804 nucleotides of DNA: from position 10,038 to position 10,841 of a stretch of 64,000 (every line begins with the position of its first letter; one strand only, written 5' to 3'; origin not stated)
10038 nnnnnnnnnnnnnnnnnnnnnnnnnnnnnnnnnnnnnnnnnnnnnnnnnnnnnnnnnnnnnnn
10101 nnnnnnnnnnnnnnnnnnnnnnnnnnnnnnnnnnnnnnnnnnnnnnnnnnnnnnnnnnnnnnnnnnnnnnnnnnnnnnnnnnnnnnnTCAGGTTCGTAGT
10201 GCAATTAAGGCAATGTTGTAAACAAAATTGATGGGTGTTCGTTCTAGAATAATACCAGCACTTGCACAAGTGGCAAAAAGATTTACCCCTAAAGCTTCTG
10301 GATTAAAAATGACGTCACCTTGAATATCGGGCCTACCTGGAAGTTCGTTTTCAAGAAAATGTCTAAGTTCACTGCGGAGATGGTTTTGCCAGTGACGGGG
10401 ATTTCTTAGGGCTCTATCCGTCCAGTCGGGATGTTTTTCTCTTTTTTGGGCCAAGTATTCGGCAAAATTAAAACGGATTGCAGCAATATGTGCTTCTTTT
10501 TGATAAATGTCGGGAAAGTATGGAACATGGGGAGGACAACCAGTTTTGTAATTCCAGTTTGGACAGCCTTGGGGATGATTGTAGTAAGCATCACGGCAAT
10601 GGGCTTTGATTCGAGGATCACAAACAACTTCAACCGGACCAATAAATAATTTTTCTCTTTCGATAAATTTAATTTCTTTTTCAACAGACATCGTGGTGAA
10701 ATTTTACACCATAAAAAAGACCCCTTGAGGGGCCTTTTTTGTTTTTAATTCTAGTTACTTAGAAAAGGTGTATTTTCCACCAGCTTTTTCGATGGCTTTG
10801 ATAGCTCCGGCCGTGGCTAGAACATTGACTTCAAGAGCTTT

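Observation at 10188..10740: Non-canonical ORF plus terminator hairpin inserted between rplO and secY in the spc operon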

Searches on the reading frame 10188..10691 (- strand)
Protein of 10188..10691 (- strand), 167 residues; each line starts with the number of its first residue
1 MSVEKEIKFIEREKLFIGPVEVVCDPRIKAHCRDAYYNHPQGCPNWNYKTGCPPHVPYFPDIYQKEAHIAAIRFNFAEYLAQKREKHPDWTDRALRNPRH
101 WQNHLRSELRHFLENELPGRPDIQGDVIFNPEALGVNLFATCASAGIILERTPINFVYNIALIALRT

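Call 3: search_protein_families(library=pfam, proteins=[window:10188-10691:-], max_evalue=1)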
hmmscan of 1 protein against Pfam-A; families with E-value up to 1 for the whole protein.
window:10188-10691:- (167 aa): 1 family
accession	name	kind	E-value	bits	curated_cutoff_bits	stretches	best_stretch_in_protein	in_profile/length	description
PF10050.14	DUF2284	-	6.1e-05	23.3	25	1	41-81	20-61/161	Predicted metal-binding protein (DUF2284)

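Call 4: search_protein_families(library=ncbifam, proteins=[window:10188-10691:-], max_evalue=1)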
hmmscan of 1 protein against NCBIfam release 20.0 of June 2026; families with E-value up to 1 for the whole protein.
window:10188-10691:- (167 aa): 0 families

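Call 5: search_protein_families(library=phrogs, proteins=[window:10188-10691:-], max_evalue=1)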
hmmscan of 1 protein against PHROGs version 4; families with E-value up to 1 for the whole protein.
window:10188-10691:- (167 aa): 0 families

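Call 7: find_homologous_proteins(query=window:10188-10691:-)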
Query window:10188-10691:- (167 aa): 28 proteins with E <= 0.001 among 48 candidates.
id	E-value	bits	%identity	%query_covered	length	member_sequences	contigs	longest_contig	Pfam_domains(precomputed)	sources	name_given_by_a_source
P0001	2.8e-114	397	100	100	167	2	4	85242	PF10050.15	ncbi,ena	-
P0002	1.6e-90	320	78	100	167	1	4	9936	-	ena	-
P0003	2.3e-90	319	81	98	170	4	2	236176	PF10050.15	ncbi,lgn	-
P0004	3.1e-85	302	76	99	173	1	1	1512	-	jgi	jgi:predicted metal-binding protein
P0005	1.2e-84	301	74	98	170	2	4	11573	-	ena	-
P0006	1.4e-84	300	75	99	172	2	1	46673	PF10050.15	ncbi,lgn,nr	ncbi:MAG TPA: hypothetical protein VLH94_00470 [Spirochaetia bacterium]|nr:hypothetical protein [Spi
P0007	1.7e-84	300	74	98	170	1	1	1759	PF10050.15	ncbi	-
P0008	2.0e-82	293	74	98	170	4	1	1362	PF10050.15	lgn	-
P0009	9.5e-82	291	73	98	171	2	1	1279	PF10050.15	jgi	jgi:predicted metal-binding protein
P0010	4.2e-80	286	72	98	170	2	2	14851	PF10050.15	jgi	-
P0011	1.0e-79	284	71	98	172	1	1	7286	PF10050.15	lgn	-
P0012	2.4e-79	283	69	100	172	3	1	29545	PF10050.15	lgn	-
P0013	4.2e-79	282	67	99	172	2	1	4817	PF10050.15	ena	-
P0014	2.6e-78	280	71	98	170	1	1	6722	PF10050.15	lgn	-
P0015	3.8e-77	276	68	99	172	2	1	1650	PF10050.15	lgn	-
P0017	3.6e-71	257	62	99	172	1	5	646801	PF10050.15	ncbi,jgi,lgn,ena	jgi:predicted metal-binding protein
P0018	2.1e-68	248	62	98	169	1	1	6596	PF10050.15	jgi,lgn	-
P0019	9.2e-67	242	63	98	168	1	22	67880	-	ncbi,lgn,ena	-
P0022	1.6e-37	147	46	95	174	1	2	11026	-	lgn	-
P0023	8.2e-27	112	40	90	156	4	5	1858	PF10050.15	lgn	-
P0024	7.0e-24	103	39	80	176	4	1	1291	PF10050.15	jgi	-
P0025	5.7e-21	93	35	88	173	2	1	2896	PF10050.15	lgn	-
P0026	1.5e-19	88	33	87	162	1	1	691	PF10050.15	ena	-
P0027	6.1e-19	86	36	88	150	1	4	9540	PF10050.15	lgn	-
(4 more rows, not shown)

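Call 10: find_encoding_contigs(protein=P0003, flank=4000, max_places=3)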
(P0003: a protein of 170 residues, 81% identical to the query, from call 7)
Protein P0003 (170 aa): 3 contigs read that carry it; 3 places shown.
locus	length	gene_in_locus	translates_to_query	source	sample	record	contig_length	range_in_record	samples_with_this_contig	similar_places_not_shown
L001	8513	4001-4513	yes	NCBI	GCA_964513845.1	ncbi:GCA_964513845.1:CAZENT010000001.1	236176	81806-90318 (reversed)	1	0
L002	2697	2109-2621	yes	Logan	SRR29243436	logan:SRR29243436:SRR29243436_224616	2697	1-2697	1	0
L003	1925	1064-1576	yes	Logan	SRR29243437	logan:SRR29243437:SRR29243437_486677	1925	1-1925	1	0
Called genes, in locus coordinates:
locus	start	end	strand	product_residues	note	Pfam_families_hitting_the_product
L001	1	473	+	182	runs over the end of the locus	PF00281:Ribosomal_L5, PF00673:Ribosomal_L5_C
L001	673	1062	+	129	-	PF00410:Ribosomal_S8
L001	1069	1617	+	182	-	PF00347:Ribosomal_L6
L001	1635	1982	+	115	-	PF00861:Ribosomal_L18p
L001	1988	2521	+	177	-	PF00333:Ribosomal_S5, PF03719:Ribosomal_S5_C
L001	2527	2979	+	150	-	PF00828:Ribosomal_L27A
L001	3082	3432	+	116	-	-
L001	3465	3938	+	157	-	-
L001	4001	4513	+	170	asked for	PF10050:DUF2284 (faint)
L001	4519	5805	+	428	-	PF00344:SecY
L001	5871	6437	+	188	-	PF00406:ADK, PF02223:Thymidylate_kin (faint), PF13207:AAA_17, PF13238:AAA_18 (weak), PF13671:AAA_33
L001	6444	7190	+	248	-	PF00557:Peptidase_M24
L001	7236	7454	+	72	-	PF01176:eIF-1a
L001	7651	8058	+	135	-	PF00416:Ribosomal_S13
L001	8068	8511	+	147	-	PF00411:Ribosomal_S11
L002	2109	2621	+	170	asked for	PF10050:DUF2284 (faint)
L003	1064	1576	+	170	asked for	PF10050:DUF2284 (faint)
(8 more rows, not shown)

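Call 11: find_encoding_contigs(protein=P0017, flank=4000, max_places=3)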
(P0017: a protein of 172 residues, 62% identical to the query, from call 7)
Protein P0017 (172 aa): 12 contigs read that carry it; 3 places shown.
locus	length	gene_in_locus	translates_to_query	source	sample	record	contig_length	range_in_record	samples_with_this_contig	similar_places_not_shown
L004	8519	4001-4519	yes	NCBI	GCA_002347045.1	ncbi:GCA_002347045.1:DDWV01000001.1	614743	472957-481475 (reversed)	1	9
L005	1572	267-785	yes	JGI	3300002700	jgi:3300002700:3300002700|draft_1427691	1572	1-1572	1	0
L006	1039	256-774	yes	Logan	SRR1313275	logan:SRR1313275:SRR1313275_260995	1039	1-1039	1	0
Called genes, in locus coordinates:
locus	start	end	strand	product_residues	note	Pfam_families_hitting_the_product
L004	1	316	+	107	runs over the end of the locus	PF00467:KOW, PF17136:ribosomal_L24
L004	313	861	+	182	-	PF00281:Ribosomal_L5, PF00673:Ribosomal_L5_C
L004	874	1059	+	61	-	PF00253:Ribosomal_S14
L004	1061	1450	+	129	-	PF00410:Ribosomal_S8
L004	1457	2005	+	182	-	PF00347:Ribosomal_L6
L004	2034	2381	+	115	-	PF00861:Ribosomal_L18p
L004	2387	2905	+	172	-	PF00333:Ribosomal_S5, PF03719:Ribosomal_S5_C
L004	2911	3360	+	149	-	PF00828:Ribosomal_L27A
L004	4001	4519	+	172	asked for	PF10050:DUF2284 (faint)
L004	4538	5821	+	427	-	PF00344:SecY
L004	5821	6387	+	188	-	PF00406:ADK, PF02223:Thymidylate_kin (faint), PF02224:Cytidylate_kin (weak), PF13207:AAA_17, PF13238:AAA_18, PF13671:AAA_33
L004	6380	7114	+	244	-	PF00557:Peptidase_M24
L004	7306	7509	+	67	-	PF01176:eIF-1a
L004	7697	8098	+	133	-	PF00416:Ribosomal_S13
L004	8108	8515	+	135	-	PF00411:Ribosomal_S11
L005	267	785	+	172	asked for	PF10050:DUF2284 (faint)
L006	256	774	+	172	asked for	PF10050:DUF2284 (faint)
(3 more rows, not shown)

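Call 12: find_encoding_contigs(protein=P0019, flank=4000, max_places=3)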
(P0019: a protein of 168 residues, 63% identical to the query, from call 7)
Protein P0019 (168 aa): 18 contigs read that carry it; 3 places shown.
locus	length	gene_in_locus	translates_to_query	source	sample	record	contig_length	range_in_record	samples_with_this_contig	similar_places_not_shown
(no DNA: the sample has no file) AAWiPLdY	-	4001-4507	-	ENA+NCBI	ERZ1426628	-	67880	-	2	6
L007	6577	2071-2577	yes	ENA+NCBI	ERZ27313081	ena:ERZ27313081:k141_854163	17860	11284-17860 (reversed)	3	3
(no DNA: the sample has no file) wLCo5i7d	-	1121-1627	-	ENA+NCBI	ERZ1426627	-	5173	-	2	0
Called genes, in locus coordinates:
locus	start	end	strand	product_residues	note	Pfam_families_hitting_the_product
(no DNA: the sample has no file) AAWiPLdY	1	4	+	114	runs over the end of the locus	PF00410:Ribosomal_S8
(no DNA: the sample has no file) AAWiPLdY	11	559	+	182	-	PF00347:Ribosomal_L6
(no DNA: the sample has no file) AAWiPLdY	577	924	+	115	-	PF00861:Ribosomal_L18p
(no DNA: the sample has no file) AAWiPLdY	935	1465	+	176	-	PF00333:Ribosomal_S5, PF03719:Ribosomal_S5_C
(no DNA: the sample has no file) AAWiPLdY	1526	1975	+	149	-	PF00828:Ribosomal_L27A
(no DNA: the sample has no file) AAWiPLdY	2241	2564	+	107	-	-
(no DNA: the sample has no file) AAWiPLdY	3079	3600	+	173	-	-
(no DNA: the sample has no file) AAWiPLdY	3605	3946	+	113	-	-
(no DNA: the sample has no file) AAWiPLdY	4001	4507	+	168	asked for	-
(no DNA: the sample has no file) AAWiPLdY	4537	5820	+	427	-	PF00344:SecY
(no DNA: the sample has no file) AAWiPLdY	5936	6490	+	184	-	PF00406:ADK, PF02223:Thymidylate_kin (faint), PF13207:AAA_17, PF13238:AAA_18 (faint), PF13671:AAA_33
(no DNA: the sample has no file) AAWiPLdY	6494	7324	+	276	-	PF00557:Peptidase_M24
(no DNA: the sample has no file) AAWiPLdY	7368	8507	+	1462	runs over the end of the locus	PF10102:DUF2341, PF00041:fn3 (faint), PF25059:FN3_DSCAM-DSCAML_C (faint), PF16656:Pur_ac_phosph_N, PF23376:Fn3_VIN3 (faint)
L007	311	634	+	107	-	-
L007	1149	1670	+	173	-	-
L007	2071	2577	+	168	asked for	-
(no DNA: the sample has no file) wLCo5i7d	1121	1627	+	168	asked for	-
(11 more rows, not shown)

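Call 14: find_encoding_contigs(protein=P0022, flank=4000, max_places=2)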
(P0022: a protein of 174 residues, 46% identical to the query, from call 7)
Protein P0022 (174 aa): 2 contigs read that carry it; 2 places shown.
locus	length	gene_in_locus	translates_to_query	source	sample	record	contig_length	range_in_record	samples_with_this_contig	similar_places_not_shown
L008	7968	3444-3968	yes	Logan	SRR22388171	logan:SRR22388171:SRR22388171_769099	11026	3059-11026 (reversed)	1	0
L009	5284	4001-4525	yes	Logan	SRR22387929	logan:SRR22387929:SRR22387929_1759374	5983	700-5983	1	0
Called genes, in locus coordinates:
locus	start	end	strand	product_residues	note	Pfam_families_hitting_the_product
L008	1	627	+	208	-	?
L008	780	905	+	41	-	-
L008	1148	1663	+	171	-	PF00383:dCMP_cyt_deam_1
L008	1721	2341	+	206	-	PF06197:DUF998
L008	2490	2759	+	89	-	-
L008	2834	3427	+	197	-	-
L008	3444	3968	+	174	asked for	-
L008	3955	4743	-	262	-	PF00300:His_Phos_1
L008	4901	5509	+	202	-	-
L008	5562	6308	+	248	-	PF12146:Hydrolase_4 (faint), PF00561:Abhydrolase_1, PF12697:Abhydrolase_6 (weak)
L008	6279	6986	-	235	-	-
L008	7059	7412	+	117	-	PF06305:LapA_dom (weak)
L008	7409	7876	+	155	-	PF00293:NUDIX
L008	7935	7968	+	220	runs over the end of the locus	PF00027:cNMP_binding, PF13545:HTH_Crp_2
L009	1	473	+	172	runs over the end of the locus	-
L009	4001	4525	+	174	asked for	-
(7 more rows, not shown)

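Call 15: find_encoding_contigs(protein=P0027, flank=4000, max_places=2)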
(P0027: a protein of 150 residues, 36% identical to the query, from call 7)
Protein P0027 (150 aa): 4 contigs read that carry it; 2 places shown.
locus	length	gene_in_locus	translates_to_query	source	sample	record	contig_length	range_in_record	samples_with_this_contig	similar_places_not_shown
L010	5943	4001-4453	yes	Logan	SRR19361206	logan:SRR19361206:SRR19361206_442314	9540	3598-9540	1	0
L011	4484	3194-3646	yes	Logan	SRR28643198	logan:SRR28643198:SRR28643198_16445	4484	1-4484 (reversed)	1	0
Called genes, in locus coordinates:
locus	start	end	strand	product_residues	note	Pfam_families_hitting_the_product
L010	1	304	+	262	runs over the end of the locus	PF00884:Sulfatase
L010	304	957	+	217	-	PF05711:TylF (weak), PF04989:RMNT_CmcI (faint), PF13578:Methyltransf_24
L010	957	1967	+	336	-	PF07505:DUF5131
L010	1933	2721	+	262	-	-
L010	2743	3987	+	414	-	-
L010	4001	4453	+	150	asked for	PF10050:DUF2284 (faint)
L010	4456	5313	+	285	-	PF00535:Glycos_transf_2 (faint)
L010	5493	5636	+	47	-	-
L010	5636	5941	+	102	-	?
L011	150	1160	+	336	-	PF07505:DUF5131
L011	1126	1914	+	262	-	-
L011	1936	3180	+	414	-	-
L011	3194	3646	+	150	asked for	PF10050:DUF2284 (faint)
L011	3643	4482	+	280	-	?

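Call 16: find_encoding_contigs(protein=P0025, flank=4000, max_places=2)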
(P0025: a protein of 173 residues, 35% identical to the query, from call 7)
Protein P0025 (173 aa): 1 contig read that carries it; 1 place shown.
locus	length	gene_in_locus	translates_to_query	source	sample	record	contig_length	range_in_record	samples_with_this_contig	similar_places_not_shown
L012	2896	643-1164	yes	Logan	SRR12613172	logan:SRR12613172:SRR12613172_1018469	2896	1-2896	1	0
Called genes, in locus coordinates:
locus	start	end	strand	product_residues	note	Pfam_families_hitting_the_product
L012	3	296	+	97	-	?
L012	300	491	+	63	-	PF14354:Lar_restr_allev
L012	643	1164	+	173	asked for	PF10050:DUF2284 (faint)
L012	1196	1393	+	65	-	-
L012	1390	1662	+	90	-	-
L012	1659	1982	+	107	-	-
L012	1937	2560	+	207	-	-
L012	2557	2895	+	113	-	?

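Call 20: search_solved_structures(query=A1, max_evalue=10, show_alignments=2)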
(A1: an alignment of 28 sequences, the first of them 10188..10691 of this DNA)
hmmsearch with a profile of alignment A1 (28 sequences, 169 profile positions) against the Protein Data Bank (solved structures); distinct sequences matched with E-value up to 10: 4.
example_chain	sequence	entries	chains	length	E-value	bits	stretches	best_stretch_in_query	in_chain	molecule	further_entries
2o9x_A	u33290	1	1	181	0.15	14.7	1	94-148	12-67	Reductase, assembly protein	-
6x46_A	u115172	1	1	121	0.23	14.1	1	63-137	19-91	Gametocyte-specific factor 1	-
7anz_D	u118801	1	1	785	0.61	12.7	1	74-120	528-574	Spindle pole body component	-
9h9q_D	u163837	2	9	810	0.64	12.6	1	74-120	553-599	Spc98p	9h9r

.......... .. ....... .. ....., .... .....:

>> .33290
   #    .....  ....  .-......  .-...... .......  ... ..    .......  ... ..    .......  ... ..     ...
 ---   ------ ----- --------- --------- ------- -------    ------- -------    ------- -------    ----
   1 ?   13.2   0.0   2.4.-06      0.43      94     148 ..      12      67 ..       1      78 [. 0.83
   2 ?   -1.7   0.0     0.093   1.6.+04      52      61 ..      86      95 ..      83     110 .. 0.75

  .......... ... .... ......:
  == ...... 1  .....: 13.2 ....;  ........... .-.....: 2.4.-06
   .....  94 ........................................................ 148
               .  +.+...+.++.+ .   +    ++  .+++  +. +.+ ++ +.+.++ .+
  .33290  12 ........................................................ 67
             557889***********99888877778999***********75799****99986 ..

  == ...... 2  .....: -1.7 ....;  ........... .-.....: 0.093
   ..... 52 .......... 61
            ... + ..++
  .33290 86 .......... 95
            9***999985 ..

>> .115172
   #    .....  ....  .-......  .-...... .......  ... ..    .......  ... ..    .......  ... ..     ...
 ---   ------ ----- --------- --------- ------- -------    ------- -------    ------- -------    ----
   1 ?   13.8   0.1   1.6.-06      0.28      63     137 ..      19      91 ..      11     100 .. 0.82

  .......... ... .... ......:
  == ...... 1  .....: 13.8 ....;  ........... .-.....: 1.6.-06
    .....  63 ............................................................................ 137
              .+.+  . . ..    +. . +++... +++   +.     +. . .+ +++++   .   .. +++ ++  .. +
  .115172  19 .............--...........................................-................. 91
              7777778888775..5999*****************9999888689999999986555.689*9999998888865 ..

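Call 22: find_related_loci(query=A1, collection=genome_contigs, flank=5000)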
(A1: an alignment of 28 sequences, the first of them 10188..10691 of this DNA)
Query A1 (167 aa) in genome_contigs; peptide patterns used: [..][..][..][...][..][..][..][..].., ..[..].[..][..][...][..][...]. (x = any residue, [..] = any of these).
219 stretches matched a pattern; 43 encode a relative of the query (tblastn E <= 1e-3); 43 distinct loci.
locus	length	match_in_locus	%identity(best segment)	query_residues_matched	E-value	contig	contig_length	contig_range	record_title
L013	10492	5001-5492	81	1-164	2e-91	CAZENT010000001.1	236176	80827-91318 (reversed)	MAG TPA_asm: uncultured Pseudomonadales bacterium isolate SRP263991_co1_8 genome assembly, contig: NODE_16_length_236176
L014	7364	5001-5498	75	1-166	1e-86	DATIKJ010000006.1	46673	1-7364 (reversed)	MAG TPA_asm: Spirochaetia bacterium isolate SMAG_U15715 k141_25245, whole genome shotgun sequence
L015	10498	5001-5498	68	1-166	6e-81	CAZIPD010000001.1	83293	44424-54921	MAG TPA_asm: uncultured Pseudomonadales bacterium isolate SRP062349_co2_3 genome assembly, contig: NODE_185_length_83293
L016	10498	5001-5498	62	1-166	7e-74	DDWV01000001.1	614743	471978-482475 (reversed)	MAG TPA_asm: Candidatus Collierbacteria bacterium UBA2277 UBA2277_contig_697, whole genome shotgun sequence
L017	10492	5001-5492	63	1-164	7e-69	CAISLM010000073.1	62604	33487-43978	Candidatus Collierbacteria bacterium isolate AM-lipid-02-D9_bin-0599 genome assembly, contig: bin-0599:73/98, whole geno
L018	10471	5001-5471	48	7-166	2e-49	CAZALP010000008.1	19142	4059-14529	MAG TPA_asm: uncultured Candidatus Saccharibacteria bacterium isolate binchicken_co184_302 genome assembly, contig: NODE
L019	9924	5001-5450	46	12-164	2e-46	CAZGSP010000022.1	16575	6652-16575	MAG TPA_asm: uncultured Pseudomonadales bacterium isolate binchicken_co169_192 genome assembly, contig: k99_573300, whol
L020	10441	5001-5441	48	15-164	2e-46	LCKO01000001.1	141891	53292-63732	MAG: Candidatus Collierbacteria bacterium GW2011_GWB2_45_17 UX01_C0001, whole genome shotgun sequence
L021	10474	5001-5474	48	6-164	5e-46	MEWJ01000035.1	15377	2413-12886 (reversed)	MAG: candidate division WWE3 bacterium RIFOXYD1_FULL_43_17 rifoxyd1_full_scaffold_3934, whole genome shotgun sequence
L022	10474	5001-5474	47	6-164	1e-44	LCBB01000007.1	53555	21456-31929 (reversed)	MAG: candidate division WWE3 bacterium GW2011_GWC2_41_23 UU55_C0007, whole genome shotgun sequence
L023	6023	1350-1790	47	15-164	1e-44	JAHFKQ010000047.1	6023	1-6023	MAG: Candidatus Collierbacteria bacterium isolate nzgw413 NODE_17307_length_6024_cov_3.413180, whole genome shotgun sequ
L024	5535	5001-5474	48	7-165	5e-47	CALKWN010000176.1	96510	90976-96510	MAG TPA_asm: uncultured candidate division WWE3 bacterium isolate SRR6007446_bin.103_CONCOCT_v1.1_MAG genome assembly, c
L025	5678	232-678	48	15-166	2e-44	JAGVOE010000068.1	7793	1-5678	MAG: Candidatus Woesebacteria bacterium isolate DeMMO3_54 c_000000002966, whole genome shotgun sequence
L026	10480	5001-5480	48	4-164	3e-44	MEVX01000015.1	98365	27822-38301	MAG: candidate division WWE3 bacterium RIFOXYB1_FULL_43_24 rifoxyb1_full_scaffold_497, whole genome shotgun sequence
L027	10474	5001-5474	43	7-164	2e-43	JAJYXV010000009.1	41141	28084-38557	MAG: bacterium isolate FK3.bin69 NODE_1753_length_41141_cov_2.071244, whole genome shotgun sequence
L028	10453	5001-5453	41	10-164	3e-40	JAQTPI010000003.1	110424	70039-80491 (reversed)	MAG: Patescibacteria group bacterium isolate STB_112 NODE_400_length_110424_cov_6.248602_Sandtown_B, whole genome shotgu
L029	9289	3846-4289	42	14-164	5e-39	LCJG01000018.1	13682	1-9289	MAG: Candidatus Collierbacteria bacterium GW2011_GWB1_44_6 UW68_C0018, whole genome shotgun sequence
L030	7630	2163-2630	41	7-166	8e-36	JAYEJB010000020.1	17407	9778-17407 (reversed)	MAG: Patescibacteria group bacterium isolate MAG175 MAG175_20, whole genome shotgun sequence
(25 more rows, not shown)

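Call 24: predict_structure(alignment_id=A1)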
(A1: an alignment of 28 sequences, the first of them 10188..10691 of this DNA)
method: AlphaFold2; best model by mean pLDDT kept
length: 167 residues; sequences in the alignment: 28
mean_pLDDT: 92.2   pTM: 0.84
mean pLDDT of the five models: 92.2, 91.1, 91.1, 90.5, 90.5
residues with pLDDT >= 90: 141; 70-90: 20; 50-70: 3; < 50: 3
segments of 3 or more residues with pLDDT < 50: 1-3
pLDDT, mean of each block of 10 residues (from residue 1): 64 94 95 88 91 93 98 96 93 90 94 96 95 96 96 94 97
secondary structure, 60 per line:
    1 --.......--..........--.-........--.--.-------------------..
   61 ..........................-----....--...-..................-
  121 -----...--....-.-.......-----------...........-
elements in order: H3-9 E12-21 H26-33 H59-62 E63-75 H76-86 H92-95 H102-119 E126-128 H131-134 H138-144 E156-166

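Call 26: search_protein_representatives(alignment_id=A1)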
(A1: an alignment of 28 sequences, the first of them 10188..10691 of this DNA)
Query: 28 sequences, 169 profile positions. Proteins with E-value up to 0.001 (for the whole library): 724; up to 1e-10: 571; up to 1e-30: 200. The best 150 are listed.
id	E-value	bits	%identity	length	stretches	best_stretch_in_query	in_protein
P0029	2.0e-58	212.9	-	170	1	3-167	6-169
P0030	2.2e-56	206.2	-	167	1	9-166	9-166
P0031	1.9e-51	190.1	-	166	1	16-165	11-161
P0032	4.4e-51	188.9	-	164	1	7-166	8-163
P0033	3.4e-50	186.0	-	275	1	15-166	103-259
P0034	6.3e-50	185.2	-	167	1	16-167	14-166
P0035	8.4e-50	184.8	-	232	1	12-165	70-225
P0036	1.0e-49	184.5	-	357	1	19-166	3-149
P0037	2.7e-49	183.1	-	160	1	16-167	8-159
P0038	7.5e-49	181.7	-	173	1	7-167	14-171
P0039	2.6e-48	179.9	-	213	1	17-166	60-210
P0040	3.4e-48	179.5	-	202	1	13-166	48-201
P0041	4.2e-48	179.3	-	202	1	18-167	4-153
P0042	4.9e-48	179.0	-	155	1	18-167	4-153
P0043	7.4e-48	178.4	-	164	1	15-166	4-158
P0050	5.5e-47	175.6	-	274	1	5-165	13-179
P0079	1.2e-42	161.5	-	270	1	17-167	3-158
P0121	1.6e-37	144.8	-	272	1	21-166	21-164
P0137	4.0e-36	140.3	-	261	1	17-167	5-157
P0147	1.3e-35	138.6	-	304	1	28-166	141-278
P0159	9.4e-35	135.8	-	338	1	9-154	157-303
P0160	1.1e-34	135.6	-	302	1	18-166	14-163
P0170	2.5e-34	134.4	-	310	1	25-166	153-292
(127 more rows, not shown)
